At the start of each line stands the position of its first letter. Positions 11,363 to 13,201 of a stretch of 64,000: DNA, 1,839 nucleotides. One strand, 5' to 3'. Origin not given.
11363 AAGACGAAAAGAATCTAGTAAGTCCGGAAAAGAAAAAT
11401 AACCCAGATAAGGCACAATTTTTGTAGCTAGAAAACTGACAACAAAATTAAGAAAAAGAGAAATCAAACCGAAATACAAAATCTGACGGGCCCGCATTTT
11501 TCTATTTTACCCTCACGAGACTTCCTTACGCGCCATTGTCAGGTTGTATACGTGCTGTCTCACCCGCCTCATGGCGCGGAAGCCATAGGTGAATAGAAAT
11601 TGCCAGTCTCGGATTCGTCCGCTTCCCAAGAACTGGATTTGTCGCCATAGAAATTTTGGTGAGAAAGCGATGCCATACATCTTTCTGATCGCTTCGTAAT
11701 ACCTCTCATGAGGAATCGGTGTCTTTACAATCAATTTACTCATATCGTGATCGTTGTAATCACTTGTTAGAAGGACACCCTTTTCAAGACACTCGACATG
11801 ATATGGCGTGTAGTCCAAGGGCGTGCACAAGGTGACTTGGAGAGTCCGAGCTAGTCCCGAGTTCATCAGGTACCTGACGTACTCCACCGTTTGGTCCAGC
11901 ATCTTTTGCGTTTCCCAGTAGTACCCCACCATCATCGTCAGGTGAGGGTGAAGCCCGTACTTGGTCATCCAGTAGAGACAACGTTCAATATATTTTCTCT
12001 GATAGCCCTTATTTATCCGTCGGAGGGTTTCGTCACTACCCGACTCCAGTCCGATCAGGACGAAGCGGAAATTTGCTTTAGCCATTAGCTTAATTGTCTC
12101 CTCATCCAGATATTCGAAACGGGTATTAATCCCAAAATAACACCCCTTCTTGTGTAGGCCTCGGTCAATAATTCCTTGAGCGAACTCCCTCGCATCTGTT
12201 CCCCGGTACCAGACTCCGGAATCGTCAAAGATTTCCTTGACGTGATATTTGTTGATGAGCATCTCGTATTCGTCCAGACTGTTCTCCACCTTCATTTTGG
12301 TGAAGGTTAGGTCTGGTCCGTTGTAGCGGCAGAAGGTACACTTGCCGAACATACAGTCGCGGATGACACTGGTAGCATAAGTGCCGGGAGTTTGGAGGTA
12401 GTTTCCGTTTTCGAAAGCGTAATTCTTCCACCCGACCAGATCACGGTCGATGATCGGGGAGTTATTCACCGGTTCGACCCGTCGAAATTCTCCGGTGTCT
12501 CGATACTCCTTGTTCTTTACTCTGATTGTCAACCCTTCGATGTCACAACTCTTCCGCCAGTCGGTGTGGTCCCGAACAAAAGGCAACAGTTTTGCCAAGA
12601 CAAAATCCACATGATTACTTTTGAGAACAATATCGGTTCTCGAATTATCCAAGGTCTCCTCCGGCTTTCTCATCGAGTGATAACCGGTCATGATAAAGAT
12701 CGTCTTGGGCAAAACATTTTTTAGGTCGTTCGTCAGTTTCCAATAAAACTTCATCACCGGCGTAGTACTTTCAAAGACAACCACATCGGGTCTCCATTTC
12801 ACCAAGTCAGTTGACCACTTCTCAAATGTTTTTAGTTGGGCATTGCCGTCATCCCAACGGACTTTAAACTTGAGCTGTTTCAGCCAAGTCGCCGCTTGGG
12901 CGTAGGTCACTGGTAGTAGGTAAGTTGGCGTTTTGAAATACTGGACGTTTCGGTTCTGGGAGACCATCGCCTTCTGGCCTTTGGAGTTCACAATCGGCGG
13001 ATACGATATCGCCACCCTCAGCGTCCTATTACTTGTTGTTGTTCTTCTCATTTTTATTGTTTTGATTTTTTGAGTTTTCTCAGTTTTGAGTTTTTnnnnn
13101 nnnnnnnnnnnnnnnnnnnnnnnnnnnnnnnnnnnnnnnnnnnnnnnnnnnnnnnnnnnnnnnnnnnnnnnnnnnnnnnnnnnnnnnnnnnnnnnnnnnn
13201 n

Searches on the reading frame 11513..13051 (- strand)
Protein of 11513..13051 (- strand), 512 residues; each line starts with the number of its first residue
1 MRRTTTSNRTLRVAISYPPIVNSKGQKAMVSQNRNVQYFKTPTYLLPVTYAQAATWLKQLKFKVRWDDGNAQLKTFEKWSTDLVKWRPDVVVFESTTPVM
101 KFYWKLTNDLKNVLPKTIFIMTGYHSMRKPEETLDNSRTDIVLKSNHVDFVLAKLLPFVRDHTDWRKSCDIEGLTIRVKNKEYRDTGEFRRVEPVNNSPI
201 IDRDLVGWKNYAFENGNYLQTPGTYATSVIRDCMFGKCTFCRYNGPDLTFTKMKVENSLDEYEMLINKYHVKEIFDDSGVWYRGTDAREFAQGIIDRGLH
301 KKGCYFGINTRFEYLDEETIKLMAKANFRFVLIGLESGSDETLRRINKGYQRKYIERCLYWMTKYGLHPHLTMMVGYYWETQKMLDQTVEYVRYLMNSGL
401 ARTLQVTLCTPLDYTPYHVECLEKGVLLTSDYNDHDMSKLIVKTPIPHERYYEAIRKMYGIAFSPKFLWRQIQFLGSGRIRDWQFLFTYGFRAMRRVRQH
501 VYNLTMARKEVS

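Call 7: search_protein_families(library=pfam, proteins=[window:11513-13051:-])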
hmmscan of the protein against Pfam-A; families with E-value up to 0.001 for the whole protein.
window:11513-13051:- (512 aa): 1 family
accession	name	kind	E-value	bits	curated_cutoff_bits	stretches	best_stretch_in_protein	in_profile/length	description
PF04055.27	Radical_SAM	-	1.6e-15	58.1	29.5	1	229-391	3-165/166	Radical SAM superfamily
